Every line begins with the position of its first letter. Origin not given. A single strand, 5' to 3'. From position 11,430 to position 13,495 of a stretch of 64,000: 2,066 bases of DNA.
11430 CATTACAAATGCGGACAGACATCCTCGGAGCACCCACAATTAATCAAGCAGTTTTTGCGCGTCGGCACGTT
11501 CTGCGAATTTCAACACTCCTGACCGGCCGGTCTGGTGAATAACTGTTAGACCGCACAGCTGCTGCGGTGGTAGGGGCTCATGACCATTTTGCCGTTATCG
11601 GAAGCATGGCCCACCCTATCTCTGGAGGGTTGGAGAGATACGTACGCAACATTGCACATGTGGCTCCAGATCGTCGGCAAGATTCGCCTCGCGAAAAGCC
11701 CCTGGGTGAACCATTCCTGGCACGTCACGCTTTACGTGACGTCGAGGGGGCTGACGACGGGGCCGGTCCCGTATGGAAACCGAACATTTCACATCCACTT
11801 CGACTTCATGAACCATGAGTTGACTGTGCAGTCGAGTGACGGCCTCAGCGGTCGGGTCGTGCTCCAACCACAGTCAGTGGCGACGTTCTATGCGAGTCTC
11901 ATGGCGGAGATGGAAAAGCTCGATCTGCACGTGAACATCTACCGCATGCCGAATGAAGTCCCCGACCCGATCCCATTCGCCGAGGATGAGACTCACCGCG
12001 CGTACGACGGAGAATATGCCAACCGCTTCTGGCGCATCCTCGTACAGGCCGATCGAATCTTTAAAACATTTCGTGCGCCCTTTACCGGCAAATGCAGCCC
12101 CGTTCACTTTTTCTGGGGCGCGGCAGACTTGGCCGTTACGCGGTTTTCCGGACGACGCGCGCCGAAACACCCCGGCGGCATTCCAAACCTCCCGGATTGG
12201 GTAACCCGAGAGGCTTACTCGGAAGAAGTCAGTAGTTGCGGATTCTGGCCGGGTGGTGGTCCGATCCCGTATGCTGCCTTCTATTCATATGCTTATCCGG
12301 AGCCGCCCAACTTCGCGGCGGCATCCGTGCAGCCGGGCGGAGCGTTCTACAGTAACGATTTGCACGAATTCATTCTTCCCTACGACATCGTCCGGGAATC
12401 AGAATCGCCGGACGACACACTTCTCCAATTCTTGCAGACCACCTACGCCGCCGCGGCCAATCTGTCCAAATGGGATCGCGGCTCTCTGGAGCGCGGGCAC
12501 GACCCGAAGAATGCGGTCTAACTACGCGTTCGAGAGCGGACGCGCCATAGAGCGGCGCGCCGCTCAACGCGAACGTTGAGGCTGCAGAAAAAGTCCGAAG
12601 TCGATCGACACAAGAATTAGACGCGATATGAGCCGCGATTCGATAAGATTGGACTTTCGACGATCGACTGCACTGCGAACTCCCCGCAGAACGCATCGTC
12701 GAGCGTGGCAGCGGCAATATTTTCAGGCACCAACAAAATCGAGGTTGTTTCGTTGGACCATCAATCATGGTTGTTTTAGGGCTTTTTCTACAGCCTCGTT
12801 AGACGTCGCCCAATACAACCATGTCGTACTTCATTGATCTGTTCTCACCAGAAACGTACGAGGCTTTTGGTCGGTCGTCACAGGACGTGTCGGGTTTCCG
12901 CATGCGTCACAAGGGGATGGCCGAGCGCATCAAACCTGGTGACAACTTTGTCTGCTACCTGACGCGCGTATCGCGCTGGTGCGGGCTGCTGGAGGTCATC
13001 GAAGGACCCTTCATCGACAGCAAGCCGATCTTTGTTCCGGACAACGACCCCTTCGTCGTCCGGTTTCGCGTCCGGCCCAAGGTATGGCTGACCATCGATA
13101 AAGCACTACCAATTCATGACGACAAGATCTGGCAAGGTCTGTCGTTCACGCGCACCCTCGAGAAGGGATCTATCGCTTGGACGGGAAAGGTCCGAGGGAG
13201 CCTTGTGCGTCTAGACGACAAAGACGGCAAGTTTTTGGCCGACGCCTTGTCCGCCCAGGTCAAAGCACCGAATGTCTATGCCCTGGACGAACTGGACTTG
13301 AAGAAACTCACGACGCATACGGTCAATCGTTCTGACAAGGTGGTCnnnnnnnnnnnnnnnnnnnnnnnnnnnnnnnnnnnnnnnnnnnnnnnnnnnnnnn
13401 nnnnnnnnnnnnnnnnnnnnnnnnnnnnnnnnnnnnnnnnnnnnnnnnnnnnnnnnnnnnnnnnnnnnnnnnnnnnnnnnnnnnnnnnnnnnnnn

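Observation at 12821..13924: Orphan EVE/PUA-like reader fused to a PD-(D/E)xK-like nuclease: candidate single-gene modification-dependent restriction/defence module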

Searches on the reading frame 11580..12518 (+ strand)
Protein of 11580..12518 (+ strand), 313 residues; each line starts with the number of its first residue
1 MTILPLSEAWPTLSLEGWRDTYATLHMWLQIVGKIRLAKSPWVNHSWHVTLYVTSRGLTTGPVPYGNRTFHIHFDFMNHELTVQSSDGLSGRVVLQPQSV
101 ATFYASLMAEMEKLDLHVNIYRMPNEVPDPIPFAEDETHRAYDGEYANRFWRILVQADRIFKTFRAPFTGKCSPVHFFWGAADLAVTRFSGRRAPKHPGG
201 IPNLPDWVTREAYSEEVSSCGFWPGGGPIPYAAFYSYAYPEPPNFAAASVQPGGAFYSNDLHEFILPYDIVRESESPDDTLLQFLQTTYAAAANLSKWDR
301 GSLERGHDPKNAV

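Call 4: search_protein_families(library=pfam, proteins=[window:11580-12518:+], max_evalue=1)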
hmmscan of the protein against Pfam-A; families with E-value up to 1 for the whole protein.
window:11580-12518:+ (313 aa): 1 family
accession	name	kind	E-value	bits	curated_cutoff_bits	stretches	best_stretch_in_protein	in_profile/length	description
PF19459.4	DUF5996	-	6.5e-142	472.4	25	1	10-304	1-295/296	Family of unknown function (DUF5996)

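Call 67: search_protein_families(library=ncbifam, proteins=[window:11580-12518:+], max_evalue=0.01)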
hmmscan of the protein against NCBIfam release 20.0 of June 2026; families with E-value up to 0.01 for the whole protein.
window:11580-12518:+ (313 aa): 0 families

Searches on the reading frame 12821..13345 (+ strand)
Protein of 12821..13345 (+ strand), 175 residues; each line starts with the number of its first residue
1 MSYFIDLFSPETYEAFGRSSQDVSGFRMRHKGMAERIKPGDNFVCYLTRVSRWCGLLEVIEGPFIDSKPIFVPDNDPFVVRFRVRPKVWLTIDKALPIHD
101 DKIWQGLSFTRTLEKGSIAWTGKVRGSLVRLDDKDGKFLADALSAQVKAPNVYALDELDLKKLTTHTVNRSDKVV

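Call 4: search_protein_families(library=pfam, proteins=[window:12821-13345:+], max_evalue=1)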
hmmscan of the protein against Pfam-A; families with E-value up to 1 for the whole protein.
window:12821-13345:+ (175 aa): 1 family
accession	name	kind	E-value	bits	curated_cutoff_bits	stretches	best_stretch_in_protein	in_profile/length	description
PF01878.24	EVE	-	0.025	15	23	1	26-102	25-113/145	EVE domain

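Call 5: search_protein_families(library=padloc, proteins=[window:12821-13345:+], max_evalue=1)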
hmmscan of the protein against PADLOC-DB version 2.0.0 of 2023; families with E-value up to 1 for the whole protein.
window:12821-13345:+ (175 aa): 0 families

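Call 6: search_protein_families(library=ncbifam, proteins=[window:12821-13345:+], max_evalue=1)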
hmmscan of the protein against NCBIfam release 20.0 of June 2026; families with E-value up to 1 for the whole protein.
window:12821-13345:+ (175 aa): 1 family
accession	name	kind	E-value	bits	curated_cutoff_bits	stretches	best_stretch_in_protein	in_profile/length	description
NF002008.0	PRK00809.1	subfamily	4.1e-07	29.7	139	1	20-139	18-141/146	hypothetical protein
